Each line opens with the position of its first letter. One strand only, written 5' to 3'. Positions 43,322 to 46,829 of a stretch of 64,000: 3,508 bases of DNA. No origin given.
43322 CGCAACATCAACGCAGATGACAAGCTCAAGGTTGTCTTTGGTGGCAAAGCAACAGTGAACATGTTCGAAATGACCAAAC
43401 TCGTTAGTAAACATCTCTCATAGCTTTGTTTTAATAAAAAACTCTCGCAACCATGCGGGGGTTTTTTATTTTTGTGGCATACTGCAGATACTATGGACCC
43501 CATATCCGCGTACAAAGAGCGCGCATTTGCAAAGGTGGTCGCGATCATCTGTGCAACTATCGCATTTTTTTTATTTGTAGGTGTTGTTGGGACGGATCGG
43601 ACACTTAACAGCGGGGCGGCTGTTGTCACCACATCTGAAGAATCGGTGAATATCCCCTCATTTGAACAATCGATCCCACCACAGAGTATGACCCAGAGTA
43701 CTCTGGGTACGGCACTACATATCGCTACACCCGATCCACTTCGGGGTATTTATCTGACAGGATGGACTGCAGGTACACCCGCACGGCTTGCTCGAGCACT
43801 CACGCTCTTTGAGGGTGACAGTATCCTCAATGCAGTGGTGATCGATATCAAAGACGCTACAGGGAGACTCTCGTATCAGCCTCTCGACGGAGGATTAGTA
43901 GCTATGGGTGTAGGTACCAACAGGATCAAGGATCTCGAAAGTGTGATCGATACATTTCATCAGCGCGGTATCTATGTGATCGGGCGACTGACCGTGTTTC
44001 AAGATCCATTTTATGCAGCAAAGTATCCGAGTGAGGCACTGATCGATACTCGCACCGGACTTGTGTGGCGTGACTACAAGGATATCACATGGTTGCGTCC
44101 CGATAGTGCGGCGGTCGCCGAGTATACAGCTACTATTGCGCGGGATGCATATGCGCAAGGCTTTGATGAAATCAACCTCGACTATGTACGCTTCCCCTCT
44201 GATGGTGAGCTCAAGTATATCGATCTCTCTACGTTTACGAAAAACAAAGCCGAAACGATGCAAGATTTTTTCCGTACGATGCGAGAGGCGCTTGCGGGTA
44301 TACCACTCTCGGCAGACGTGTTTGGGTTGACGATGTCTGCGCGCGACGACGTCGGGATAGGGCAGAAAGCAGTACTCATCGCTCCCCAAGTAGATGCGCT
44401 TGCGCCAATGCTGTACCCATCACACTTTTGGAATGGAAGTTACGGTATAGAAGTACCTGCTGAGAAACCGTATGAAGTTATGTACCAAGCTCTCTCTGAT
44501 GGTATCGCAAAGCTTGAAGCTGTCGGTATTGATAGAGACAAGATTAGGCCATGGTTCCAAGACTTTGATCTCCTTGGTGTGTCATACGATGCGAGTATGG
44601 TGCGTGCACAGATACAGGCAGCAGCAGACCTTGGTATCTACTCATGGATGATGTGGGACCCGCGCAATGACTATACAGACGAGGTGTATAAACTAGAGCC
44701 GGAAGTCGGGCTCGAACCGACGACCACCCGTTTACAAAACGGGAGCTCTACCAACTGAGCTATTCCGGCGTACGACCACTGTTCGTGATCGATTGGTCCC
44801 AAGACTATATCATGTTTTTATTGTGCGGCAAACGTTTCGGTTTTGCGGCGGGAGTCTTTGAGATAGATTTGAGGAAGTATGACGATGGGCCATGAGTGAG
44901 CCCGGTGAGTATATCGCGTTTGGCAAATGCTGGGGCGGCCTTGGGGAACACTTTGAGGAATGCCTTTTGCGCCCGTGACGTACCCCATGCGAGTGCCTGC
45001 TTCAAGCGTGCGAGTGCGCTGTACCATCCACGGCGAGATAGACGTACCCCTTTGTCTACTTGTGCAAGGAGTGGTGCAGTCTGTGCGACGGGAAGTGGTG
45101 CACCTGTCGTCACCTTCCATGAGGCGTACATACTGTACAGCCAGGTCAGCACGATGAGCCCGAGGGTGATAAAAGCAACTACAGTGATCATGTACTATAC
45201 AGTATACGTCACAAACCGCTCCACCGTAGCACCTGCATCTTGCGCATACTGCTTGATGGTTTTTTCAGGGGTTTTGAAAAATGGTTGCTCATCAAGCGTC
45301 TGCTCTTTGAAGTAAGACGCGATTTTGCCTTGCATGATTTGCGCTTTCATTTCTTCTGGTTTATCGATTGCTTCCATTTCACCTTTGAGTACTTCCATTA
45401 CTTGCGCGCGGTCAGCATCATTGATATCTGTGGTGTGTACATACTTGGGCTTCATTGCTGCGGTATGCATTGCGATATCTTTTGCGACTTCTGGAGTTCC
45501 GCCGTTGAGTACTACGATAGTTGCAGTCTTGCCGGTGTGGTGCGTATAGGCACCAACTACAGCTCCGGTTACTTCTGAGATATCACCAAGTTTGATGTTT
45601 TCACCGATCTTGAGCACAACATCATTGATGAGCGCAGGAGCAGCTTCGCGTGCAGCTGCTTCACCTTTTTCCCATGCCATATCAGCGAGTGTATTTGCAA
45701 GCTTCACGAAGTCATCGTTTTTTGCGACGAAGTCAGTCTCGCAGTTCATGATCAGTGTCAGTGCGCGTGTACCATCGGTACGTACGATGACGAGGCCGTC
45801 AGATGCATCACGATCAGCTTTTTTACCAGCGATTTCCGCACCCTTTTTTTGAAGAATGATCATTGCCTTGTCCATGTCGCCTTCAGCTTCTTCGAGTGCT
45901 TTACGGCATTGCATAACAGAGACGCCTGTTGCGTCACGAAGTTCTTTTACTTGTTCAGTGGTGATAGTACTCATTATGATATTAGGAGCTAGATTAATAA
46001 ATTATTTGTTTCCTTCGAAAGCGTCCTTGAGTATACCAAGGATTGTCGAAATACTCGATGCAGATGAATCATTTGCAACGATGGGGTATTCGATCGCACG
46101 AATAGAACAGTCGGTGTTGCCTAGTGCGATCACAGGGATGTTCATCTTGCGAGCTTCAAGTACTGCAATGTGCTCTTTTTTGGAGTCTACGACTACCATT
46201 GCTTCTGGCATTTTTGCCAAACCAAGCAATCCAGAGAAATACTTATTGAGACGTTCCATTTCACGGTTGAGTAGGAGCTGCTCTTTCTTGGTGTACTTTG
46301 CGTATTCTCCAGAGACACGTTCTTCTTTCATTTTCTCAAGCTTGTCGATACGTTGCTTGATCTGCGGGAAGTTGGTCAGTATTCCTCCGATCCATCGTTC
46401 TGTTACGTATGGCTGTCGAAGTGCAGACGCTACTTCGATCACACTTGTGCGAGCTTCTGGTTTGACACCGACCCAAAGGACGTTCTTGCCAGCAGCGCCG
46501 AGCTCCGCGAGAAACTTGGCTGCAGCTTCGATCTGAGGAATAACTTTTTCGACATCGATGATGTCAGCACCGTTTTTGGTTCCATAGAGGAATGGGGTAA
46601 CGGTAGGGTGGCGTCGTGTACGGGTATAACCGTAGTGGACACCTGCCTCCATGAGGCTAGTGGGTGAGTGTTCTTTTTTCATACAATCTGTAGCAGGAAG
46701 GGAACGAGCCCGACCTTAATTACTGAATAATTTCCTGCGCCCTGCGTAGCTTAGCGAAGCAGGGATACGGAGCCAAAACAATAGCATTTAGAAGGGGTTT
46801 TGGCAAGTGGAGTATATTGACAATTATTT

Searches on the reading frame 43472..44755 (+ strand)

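Call 57: search_protein_families(library=pfam, proteins=[window:43472-44755:+], max_evalue=0.001)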
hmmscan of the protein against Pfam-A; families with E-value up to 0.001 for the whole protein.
window:43472-44755:+ (428 aa): 1 family
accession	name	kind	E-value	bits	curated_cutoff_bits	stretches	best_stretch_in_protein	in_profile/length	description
PF13200.12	DUF4015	-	1.8e-88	297.1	27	1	92-401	1-313/313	Putative glycosyl hydrolase domain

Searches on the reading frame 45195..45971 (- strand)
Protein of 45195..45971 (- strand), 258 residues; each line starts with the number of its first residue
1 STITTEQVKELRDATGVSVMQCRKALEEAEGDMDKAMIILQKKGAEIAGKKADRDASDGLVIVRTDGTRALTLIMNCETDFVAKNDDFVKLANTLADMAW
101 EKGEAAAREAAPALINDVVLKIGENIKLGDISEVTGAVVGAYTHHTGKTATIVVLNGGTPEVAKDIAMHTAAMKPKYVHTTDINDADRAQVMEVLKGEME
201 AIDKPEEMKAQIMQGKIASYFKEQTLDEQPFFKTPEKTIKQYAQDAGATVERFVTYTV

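Call 57: search_protein_families(library=pfam, proteins=[window:45195-45971:-], max_evalue=0.001)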
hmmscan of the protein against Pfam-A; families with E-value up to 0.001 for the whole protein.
window:45195-45971:- (258 aa): 2 families
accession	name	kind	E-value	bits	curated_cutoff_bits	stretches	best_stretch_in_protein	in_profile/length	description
PF00889.24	EF_TS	-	1.8e-46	158.7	27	1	75-258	6-202/204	Elongation factor TS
PF25025.1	EF-Ts_N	-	1.7e-05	25.1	33.2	1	5-42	14-52/60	Elongation factor Ts, mitochondrial, N-terminal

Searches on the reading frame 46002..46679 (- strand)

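Call 57: search_protein_families(library=pfam, proteins=[window:46002-46679:-], max_evalue=0.001)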
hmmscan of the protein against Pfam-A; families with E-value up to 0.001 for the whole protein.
window:46002-46679:- (225 aa): 1 family
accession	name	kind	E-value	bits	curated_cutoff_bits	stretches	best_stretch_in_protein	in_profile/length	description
PF00318.25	Ribosomal_S2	-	1.2e-66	224.5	26.1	1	9-222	1-214/216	Ribosomal protein S2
